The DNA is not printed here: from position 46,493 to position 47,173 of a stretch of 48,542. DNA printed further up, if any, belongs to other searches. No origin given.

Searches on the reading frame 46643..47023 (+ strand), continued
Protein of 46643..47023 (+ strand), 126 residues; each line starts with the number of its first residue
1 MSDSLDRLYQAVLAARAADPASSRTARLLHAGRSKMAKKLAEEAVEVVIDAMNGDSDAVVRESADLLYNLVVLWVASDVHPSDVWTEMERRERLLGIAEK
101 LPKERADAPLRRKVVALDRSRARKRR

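Call 54: find_encoding_contigs(protein=P0092, flank=1000, max_places=10)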
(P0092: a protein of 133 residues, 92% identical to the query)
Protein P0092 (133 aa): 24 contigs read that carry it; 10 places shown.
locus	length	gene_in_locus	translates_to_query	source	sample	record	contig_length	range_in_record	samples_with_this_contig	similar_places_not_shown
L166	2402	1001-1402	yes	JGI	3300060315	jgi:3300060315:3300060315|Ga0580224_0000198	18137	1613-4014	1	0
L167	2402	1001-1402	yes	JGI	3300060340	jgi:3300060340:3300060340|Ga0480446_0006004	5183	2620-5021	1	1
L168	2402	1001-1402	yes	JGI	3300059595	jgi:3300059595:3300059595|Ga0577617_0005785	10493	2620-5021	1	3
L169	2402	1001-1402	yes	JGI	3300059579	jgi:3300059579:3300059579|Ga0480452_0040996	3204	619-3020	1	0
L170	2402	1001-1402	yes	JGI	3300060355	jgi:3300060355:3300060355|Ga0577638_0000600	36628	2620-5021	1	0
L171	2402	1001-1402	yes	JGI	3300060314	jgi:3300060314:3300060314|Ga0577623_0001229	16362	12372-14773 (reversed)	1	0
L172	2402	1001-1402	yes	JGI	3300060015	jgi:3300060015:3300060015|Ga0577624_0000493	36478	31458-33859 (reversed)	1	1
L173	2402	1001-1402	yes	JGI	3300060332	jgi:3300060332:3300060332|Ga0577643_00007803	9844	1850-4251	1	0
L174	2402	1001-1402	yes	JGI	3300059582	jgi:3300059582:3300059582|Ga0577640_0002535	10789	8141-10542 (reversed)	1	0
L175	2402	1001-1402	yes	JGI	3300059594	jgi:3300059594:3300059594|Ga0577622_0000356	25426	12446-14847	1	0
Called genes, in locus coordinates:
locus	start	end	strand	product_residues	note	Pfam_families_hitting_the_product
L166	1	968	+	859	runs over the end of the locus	PF01619:Pro_dh, PF00171:Aldedh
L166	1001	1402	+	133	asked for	PF01503:PRA-PH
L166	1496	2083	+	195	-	PF09335:VTT_dom (weak)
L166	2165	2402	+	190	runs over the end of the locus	-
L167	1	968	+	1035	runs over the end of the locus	PF14850:Pro_dh-DNA_bdg, PF01619:Pro_dh, PF00171:Aldedh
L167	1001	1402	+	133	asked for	PF01503:PRA-PH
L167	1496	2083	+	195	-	PF09335:VTT_dom (weak)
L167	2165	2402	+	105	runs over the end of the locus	-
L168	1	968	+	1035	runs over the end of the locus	PF14850:Pro_dh-DNA_bdg, PF01619:Pro_dh, PF00171:Aldedh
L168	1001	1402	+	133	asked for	PF01503:PRA-PH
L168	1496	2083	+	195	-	PF09335:VTT_dom (weak)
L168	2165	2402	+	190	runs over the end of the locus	-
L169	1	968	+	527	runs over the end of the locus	?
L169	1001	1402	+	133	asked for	PF01503:PRA-PH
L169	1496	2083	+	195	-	PF09335:VTT_dom (weak)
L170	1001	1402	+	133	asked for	PF01503:PRA-PH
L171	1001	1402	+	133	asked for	PF01503:PRA-PH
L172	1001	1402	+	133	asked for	PF01503:PRA-PH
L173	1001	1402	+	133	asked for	PF01503:PRA-PH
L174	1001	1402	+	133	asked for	PF01503:PRA-PH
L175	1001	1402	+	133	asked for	PF01503:PRA-PH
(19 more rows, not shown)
